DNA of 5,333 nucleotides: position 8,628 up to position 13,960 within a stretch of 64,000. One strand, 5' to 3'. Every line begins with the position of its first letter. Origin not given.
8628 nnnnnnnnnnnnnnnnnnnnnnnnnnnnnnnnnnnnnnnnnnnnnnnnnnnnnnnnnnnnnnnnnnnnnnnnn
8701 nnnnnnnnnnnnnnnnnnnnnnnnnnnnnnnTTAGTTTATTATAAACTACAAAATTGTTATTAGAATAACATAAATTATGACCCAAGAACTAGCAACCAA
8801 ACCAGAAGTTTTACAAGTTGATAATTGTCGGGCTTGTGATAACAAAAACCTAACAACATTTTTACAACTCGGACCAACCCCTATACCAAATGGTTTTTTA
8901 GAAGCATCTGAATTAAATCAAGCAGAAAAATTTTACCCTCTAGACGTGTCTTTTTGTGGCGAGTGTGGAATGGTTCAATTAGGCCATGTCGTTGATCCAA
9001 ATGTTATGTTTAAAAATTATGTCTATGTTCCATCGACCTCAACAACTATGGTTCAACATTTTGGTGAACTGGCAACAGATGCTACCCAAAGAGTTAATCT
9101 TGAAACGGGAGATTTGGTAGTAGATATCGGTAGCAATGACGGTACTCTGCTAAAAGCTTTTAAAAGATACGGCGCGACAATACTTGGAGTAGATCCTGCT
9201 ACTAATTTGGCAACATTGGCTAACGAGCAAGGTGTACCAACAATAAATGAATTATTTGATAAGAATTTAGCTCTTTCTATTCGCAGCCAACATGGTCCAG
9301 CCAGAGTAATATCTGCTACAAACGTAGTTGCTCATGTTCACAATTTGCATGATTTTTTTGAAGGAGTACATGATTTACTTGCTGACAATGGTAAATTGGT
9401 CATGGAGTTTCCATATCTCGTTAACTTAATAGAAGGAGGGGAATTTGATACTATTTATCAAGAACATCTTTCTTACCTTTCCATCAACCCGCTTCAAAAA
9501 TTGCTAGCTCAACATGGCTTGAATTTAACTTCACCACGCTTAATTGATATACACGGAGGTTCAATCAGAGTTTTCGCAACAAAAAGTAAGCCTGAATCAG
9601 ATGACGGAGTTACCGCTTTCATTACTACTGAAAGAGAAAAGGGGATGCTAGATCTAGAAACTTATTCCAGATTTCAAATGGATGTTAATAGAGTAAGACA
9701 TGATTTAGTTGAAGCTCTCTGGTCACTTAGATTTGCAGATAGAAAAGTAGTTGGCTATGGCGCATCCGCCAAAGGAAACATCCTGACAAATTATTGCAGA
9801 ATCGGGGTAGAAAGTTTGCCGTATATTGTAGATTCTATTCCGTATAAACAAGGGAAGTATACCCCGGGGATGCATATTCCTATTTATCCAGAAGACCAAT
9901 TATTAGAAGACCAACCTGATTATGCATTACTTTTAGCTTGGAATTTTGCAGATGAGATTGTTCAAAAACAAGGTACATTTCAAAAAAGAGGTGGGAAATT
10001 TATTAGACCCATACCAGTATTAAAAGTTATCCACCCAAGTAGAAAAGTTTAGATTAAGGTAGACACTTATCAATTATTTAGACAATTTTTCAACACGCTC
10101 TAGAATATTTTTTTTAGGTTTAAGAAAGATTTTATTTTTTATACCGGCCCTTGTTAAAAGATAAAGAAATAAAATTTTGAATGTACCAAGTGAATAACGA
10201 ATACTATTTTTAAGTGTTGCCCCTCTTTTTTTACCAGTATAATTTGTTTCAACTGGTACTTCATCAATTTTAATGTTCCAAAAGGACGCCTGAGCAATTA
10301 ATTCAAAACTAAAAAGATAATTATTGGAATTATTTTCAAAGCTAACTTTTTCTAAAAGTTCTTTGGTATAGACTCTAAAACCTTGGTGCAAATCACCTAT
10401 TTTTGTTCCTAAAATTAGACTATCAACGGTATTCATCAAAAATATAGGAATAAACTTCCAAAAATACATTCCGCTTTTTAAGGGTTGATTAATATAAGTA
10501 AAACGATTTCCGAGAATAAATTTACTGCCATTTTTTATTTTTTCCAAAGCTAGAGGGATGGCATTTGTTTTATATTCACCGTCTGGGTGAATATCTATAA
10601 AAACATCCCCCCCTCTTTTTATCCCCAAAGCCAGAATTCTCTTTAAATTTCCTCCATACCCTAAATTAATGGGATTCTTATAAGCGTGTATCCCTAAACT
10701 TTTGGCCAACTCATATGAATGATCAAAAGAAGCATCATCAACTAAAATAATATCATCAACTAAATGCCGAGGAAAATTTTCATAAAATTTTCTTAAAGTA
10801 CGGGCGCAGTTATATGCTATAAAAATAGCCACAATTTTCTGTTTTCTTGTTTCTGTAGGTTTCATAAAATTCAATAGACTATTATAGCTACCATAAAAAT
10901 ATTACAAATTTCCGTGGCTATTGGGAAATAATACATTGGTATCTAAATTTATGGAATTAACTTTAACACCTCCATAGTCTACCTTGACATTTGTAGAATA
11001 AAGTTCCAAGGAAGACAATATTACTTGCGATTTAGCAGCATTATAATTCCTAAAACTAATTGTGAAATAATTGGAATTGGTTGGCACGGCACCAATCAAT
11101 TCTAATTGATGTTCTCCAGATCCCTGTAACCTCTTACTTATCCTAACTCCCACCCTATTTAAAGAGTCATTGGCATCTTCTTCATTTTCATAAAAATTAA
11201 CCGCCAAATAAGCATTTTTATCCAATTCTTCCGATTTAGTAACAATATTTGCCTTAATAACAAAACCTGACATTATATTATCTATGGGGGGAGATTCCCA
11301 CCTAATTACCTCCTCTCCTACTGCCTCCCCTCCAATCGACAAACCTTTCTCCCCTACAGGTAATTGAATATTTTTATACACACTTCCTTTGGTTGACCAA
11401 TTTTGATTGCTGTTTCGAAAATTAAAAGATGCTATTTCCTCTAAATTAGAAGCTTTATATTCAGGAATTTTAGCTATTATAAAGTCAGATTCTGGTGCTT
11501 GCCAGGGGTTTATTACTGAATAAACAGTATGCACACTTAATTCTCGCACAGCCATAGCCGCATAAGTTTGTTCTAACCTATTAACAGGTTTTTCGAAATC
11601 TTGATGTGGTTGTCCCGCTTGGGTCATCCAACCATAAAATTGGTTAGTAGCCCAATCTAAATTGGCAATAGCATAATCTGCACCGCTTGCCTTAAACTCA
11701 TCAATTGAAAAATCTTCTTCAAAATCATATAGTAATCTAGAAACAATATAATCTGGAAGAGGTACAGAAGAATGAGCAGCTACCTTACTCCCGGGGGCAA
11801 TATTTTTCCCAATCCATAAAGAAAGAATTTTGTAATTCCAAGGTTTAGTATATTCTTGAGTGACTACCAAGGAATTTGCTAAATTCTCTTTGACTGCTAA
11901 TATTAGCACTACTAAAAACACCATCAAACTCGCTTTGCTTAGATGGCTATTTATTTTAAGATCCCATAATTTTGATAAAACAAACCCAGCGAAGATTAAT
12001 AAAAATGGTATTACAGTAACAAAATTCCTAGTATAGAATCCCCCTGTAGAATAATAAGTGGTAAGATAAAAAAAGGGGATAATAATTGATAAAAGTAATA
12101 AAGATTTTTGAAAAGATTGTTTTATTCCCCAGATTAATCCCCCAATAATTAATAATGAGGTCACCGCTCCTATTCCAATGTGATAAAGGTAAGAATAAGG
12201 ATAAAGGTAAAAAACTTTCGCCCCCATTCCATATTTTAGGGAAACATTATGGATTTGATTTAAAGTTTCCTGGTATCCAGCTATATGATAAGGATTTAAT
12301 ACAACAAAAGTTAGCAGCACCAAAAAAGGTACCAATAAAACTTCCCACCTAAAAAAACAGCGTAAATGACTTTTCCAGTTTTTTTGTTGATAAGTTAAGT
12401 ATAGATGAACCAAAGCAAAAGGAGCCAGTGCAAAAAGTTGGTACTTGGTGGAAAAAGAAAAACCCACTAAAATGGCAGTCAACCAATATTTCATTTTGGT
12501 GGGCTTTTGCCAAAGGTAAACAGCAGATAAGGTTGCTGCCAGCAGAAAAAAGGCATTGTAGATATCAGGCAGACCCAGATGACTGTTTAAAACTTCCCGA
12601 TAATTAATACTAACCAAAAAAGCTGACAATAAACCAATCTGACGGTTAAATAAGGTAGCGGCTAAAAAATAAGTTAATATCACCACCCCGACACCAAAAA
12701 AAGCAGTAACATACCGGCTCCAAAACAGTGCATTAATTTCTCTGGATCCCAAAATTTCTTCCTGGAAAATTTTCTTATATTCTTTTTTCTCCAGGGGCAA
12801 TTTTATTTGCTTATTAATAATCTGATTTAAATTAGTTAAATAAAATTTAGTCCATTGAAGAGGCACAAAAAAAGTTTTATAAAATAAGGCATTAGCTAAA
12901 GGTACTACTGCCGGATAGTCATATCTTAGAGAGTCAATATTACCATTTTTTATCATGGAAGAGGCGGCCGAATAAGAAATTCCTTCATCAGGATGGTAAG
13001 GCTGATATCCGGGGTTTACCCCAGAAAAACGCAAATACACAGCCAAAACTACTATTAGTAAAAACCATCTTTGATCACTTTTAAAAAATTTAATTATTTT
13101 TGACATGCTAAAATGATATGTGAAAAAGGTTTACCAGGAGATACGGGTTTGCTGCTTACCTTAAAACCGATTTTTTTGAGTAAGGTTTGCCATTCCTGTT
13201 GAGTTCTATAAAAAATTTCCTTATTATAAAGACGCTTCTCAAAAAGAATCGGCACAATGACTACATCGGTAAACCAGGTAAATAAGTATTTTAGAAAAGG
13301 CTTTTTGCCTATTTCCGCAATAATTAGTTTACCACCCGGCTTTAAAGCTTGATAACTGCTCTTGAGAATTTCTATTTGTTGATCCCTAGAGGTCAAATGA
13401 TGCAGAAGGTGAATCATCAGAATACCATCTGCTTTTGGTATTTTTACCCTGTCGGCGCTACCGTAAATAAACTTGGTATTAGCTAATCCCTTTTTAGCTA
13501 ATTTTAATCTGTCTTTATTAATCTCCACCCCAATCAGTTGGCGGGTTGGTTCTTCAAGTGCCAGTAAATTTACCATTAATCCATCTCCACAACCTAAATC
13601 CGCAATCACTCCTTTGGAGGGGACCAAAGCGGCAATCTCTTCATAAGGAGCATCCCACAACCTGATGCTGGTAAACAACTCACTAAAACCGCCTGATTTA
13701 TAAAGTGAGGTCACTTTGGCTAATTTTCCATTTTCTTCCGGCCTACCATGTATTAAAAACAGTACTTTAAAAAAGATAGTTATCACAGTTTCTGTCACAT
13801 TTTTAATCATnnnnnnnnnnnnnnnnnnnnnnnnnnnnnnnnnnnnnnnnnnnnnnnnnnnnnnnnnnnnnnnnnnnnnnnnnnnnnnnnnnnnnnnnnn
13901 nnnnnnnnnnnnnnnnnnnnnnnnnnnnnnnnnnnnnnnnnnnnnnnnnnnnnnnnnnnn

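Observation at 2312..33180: Recurrent fusion of GT-C membrane glycosyltransferases to C-terminal F5/8 type C (discoidin) lectin-like domains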

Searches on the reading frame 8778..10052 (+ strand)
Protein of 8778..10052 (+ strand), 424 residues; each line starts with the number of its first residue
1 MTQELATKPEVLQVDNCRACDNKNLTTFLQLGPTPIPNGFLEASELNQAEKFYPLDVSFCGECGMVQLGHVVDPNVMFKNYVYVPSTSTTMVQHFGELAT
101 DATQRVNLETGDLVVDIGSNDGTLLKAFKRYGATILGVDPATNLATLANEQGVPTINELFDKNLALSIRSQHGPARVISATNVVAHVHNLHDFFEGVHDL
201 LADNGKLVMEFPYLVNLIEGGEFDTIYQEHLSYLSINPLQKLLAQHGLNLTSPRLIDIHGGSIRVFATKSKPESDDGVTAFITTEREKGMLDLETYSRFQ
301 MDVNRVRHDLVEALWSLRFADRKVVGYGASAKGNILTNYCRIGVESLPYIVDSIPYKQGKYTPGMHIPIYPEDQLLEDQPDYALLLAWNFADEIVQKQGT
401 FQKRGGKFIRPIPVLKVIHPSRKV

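Call 23: search_protein_families(library=pfam, max_evalue=0.001, proteins=[window:8778-10052:+])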
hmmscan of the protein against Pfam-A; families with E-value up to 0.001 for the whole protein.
window:8778-10052:+ (424 aa): 6 families
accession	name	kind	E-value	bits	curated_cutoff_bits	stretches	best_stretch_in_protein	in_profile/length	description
PF08484.17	Methyltransf_14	-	5.3e-57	192.5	23.5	1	258-413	2-160/160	C-methyltransferase C-terminal domain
PF08421.16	Methyltransf_13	-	7.2e-24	84.2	31.3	1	17-78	1-62/62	Putative zinc binding domain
PF13489.12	Methyltransf_23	-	3.5e-16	59.8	27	1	100-251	10-162/164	Methyltransferase domain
PF08242.18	Methyltransf_12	-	7.9e-08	33.4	30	1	115-207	1-98/98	Methyltransferase domain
PF08241.18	Methyltransf_11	-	2.7e-06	28.4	21.2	1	115-209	1-95/95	Methyltransferase domain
PF13649.12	Methyltransf_25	-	8.7e-05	23.6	27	1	114-205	1-97/97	Methyltransferase domain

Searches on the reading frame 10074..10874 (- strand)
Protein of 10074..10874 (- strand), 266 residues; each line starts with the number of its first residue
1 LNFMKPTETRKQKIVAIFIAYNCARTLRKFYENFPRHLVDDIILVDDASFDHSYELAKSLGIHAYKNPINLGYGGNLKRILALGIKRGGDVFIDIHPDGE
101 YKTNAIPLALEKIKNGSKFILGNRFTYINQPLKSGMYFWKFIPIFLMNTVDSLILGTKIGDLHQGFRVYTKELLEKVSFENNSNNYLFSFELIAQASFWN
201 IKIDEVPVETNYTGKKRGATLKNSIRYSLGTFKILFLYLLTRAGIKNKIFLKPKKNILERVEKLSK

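Call 23: search_protein_families(library=pfam, max_evalue=0.001, proteins=[window:10074-10874:-])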
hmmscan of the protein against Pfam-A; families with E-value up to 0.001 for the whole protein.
window:10074-10874:- (266 aa): 1 family
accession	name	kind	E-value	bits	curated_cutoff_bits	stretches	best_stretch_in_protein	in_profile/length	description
PF00535.33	Glycos_transf_2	-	1.2e-12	48.5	23.3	1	17-177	3-167/168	Glycosyl transferase family 2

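Call 75: search_protein_families(library=ncbifam, max_evalue=0.00001, proteins=[window:10074-10874:-])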
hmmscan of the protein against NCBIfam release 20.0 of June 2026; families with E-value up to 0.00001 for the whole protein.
window:10074-10874:- (266 aa): 3 families
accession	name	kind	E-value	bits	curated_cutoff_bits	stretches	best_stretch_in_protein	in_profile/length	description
NF058614.1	PPMAGASynPpgS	equivalog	9.3e-15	54.7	370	1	17-224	5-212/226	polyprenyl-phospho-N-acetylgalactosaminyl synthase PpgS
NF041391.1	DPhHxTase_Halo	equivalog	1.1e-10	40.9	375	1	41-211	26-184/213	dolichyl-phosphate hexose transferase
TIGR04182.1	glyco_TIGR04182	equivalog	1.3e-10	41.1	325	1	16-220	3-199/293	S-layer glycoprotein N-glycosyltransferase AglJ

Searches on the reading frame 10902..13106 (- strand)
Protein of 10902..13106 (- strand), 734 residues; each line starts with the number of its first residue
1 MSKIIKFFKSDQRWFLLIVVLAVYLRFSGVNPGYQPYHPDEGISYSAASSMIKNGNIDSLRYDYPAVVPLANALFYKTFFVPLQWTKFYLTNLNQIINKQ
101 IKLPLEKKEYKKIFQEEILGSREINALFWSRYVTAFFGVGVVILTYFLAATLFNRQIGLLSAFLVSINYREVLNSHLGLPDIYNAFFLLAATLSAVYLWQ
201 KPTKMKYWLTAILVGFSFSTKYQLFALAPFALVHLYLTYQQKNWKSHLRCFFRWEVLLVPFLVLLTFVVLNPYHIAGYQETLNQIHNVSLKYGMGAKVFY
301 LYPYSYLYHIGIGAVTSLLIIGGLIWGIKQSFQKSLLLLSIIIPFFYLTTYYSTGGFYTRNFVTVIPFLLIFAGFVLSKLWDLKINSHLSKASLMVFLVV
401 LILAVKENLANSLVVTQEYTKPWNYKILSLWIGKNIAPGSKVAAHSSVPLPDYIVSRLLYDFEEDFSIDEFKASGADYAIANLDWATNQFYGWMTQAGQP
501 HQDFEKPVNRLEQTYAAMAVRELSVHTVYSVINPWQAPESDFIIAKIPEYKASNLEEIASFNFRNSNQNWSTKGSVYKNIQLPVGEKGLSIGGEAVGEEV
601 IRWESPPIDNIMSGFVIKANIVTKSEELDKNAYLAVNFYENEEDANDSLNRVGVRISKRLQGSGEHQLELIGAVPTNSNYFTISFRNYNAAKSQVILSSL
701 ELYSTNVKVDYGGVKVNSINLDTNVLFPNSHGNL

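Call 6: search_protein_families(library=pfam, max_evalue=0.1, proteins=[window:10902-13106:-])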
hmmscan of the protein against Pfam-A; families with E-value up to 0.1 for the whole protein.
window:10902-13106:- (734 aa): 3 families
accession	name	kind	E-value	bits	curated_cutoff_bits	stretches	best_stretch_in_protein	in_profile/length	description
PF02366.24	PMT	-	2.2e-08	34.4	22.7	1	126-265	81-226/245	Dolichyl-phosphate-mannose-protein mannosyltransferase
PF13231.12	PMT_2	-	1e-06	29.5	26.1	1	131-266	25-156/160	Dolichyl-phosphate-mannose-protein mannosyltransferase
PF06480.20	FtsH_ext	-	0.0033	18.1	25.5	1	14-101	4-92/103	FtsH Extracellular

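Call 21: search_protein_families(library=ncbifam, max_evalue=0.1, proteins=[window:10902-13106:-])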
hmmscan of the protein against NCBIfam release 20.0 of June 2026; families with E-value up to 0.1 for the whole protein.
window:10902-13106:- (734 aa): 1 family
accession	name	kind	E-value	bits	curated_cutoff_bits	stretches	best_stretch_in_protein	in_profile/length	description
TIGR04154.1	archaeo_STT3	subfamily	4.4e-05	22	450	1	130-208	98-179/831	oligosaccharyl transferase, archaeosortase A system-associated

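Call 55: search_protein_representatives(protein=window:10902-13106:-)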
Query: 734 residues. Proteins with E-value up to 0.001 (for the whole library): 2384; up to 1e-10: 466; up to 1e-30: 160. The best 150 are listed.
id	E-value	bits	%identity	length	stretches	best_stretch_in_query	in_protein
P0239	9.5e-208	708.6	48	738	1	14-733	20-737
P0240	1.6e-196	671.5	46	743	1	4-734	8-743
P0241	1.2e-186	638.9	45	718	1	16-733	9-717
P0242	3.0e-186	637.5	44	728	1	14-734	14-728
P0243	1.6e-184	631.9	43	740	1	3-733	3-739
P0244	7.0e-183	626.4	47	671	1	71-734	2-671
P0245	3.1e-182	624.2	45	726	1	15-733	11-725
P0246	2.9e-172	591.3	41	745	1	1-734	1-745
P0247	5.8e-171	587.0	42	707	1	29-733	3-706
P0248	1.8e-170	585.4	43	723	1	14-734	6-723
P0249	1.1e-169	582.8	42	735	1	13-734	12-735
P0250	2.6e-169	581.5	43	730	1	10-734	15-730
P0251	6.6e-169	580.2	42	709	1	16-734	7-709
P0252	2.6e-165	568.3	41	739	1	13-734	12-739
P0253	1.8e-164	565.5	41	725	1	15-734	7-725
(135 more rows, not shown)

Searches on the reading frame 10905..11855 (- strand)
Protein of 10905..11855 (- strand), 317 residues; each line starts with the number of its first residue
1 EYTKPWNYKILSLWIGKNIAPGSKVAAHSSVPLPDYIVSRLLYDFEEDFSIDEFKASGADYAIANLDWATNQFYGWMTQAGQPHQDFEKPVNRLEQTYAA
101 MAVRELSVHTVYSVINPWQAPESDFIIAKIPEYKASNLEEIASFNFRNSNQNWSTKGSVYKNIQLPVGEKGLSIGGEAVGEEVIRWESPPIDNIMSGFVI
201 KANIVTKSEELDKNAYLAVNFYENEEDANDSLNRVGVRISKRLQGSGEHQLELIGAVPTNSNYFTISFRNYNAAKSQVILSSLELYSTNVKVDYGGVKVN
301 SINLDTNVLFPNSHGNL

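Call 59: search_protein_families(library=pfam, alignment_id=A6, max_evalue=1)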
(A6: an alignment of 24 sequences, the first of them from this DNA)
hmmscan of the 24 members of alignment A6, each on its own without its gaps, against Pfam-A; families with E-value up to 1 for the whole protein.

A. member 1, seq(317 aa): 0 families

B. families by the number of members that match (of 24 scanned): 9 families
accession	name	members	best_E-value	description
PF02018.23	CBM_4_9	2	6.3e-05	Carbohydrate binding domain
PF21955.1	CarG-like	1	0.058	Carbapenem resistance protein CarG-like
PF18346.7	SH3_15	1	0.073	Mind bomb SH3 repeat domain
PF03295.19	Pox_TAA1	1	0.091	Poxvirus trans-activator protein A1 C-terminal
PF21871.1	Gp6_C-III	1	0.12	Baseplate structural protein gp6, C-terminal domain III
PF22637.2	CBM_4_9_1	1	0.16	BppA domain 1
PF05289.16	BLYB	1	0.19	Borrelia hemolysin accessory protein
PF09917.15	DUF2147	1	0.51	Uncharacterized protein conserved in bacteria (DUF2147)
PF21798.2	DUF6878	1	0.68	Family of unknown function (DUF6878)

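Call 60: search_solved_structures(query=A6, max_evalue=10)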
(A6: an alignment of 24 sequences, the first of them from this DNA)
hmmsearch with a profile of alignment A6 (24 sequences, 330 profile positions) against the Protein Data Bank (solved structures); distinct sequences matched with E-value up to 10: 0.

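Call 67: predict_structure(alignment_id=A6)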
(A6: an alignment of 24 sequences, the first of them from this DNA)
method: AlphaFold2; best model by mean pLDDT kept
length: 317 residues; sequences in the alignment: 24
mean_pLDDT: 89.2   pTM: 0.90
mean pLDDT of the five models: 89.2, 88.5, 88.4, 86.7, 86.2
residues with pLDDT >= 90: 209; 70-90: 81; 50-70: 24; < 50: 3
segments of 3 or more residues with pLDDT < 50: 315-317
pLDDT, mean of each block of 10 residues (from residue 1): 87 95 95 91 88 97 91 70 69 90 97 84 91 97 92 82 71 77 91 92 91 93 97 95 95 96 97 90 98 97 89 59
secondary structure, 60 per line:
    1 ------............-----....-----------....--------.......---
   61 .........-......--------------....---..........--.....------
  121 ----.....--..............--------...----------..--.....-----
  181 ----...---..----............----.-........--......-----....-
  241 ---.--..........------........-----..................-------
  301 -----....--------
elements in order: H7-18 E24-27 E39-42 H51-57 E61-65 H66-69 H71-76 H91-94 H98-107 E110-114 E125-129 E132-145 E154-156 E171-175 E185-187 E197-208 E215-222 H225-230 E236-239 E247-256 E263-270 E276-293 H306-309

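Call 69: fold_search(model_id=the predicted structure, library=pdb)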
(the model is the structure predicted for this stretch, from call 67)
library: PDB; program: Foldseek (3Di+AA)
matches with E <= 10: 1790; with E <= 0.001: 50
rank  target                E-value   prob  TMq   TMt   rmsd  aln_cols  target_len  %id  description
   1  8iq9_B                6.5e-05  1.00  0.32  0.19   5.4       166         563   12  Crystal structure of trimeric K2-2 TSP in complex with tetrasaccharide and octasaccharide (released 2024-02-21)
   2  8iqe_B                1.1e-04  1.00  0.29  0.18   7.2       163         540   13  Crystal structure of tetrameric K2-2 TSP (released 2024-02-21)
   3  8iq5_D                1.1e-04  1.00  0.30  0.18   7.8       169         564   12  Crystal structure of trimeric K2-2 TSP (released 2024-02-21)
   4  8iq5_A                1.2e-04  1.00  0.25  0.14   7.1       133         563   13  Crystal structure of trimeric K2-2 TSP (released 2024-02-21)
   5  2wys_A                1.3e-04  1.00  0.29  0.19   8.0       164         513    9  High resolution crystallographic structure of the Clostridium thermocellum N-terminal endo-1,4-beta-D-xylanase 10B (Xy (released 2010-08-25)
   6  8iqe_A                1.7e-04  1.00  0.29  0.17   7.2       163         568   13  Crystal structure of tetrameric K2-2 TSP (released 2024-02-21)
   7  9ib6                  1.7e-04  0.99  0.23  0.44   8.3       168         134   12  Apo form of Tumor necrosis factor-like lectin PLTL from Photorhabdus laumondii (released 2025-10-29)
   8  8iq9_A                2.5e-04  1.00  0.25  0.14   6.4       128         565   12  Crystal structure of trimeric K2-2 TSP in complex with tetrasaccharide and octasaccharide (released 2024-02-21)
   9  2w5f_B                2.8e-04  1.00  0.28  0.18   8.5       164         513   10  High resolution crystallographic structure of the Clostridium thermocellum N-terminal endo-1,4-beta-D-xylanase 10B (Xy (released 2010-01-19)
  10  2wys_B                2.8e-04  1.00  0.27  0.18   9.2       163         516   10  High resolution crystallographic structure of the Clostridium thermocellum N-terminal endo-1,4-beta-D-xylanase 10B (Xy (released 2010-08-25)
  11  9qxq                  3.0e-04  1.00  0.26  0.09   5.8       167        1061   11  native structure of full-length pesticidal protein Cry1Ca18 at pH9, from crystals formed in vivo (released 2026-02-11)
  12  2w5f_A                3.1e-04  1.00  0.28  0.18   8.4       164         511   11  High resolution crystallographic structure of the Clostridium thermocellum N-terminal endo-1,4-beta-D-xylanase 10B (Xy (released 2010-01-19)
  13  9ib7_A                3.1e-04  0.99  0.24  0.45   7.8       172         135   13  Tumor necrosis factor-like lectin PLTL from Photorhabdus laumondii in complex with Blood group B trisaccharide (released 2025-10-29)
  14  8iqe_D                3.3e-04  1.00  0.31  0.19   6.2       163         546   15  Crystal structure of tetrameric K2-2 TSP (released 2024-02-21)
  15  3nru_A                3.8e-04  1.00  0.28  0.51   9.7       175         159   11  Ligand binding domain of EPHA7 (released 2010-12-08)
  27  2zex_A                5.4e-04  1.00  0.28  0.56   8.5       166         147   11  Family 16 carbohydrate binding module (released 2008-03-04)
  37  8xmz_A                7.3e-04  1.00  0.31  0.64   4.9       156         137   12  Crystal structure of a novel porphyran-binding carbohydrate binding module (released 2024-01-17)
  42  1gu3_A                8.2e-04  1.00  0.29  0.57   6.3       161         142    9  CBM4 structure and function (released 2002-09-26)
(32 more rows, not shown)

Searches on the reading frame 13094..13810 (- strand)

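Call 23: search_protein_families(library=pfam, max_evalue=0.001, proteins=[window:13094-13810:-])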
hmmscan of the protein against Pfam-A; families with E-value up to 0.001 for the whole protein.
window:13094-13810:- (238 aa): 10 families
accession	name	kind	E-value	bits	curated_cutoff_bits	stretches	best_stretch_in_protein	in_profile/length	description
PF13489.12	Methyltransf_23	-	1.2e-12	48.4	27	1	51-219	8-162/164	Methyltransferase domain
PF13649.12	Methyltransf_25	-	3e-12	47.5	27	1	69-160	1-97/97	Methyltransferase domain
PF08241.18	Methyltransf_11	-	4.8e-12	46.8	21.2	1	71-164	2-95/95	Methyltransferase domain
PF08242.18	Methyltransf_12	-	2.3e-11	44.7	30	1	71-162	2-98/98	Methyltransferase domain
PF13847.12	Methyltransf_31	-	1.9e-10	41.1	27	1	68-212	6-142/145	Methyltransferase domain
PF00891.24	Methyltransf_2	-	5.6e-10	39.4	22.3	1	68-217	65-210/210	O-methyltransferase domain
PF05175.20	MTS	-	3e-07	30.7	23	1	65-177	31-151/170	Methyltransferase small domain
PF01209.24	Ubie_methyltran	-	1.9e-06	27.8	20.1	1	50-178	33-165/233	ubiE/COQ5 methyltransferase family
PF02390.23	Methyltransf_4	-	0.00013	21.9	24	1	68-109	4-45/173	Putative methyltransferase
PF12847.13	Methyltransf_18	-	0.00053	20.5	27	0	57-131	6-76/151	Methyltransferase domain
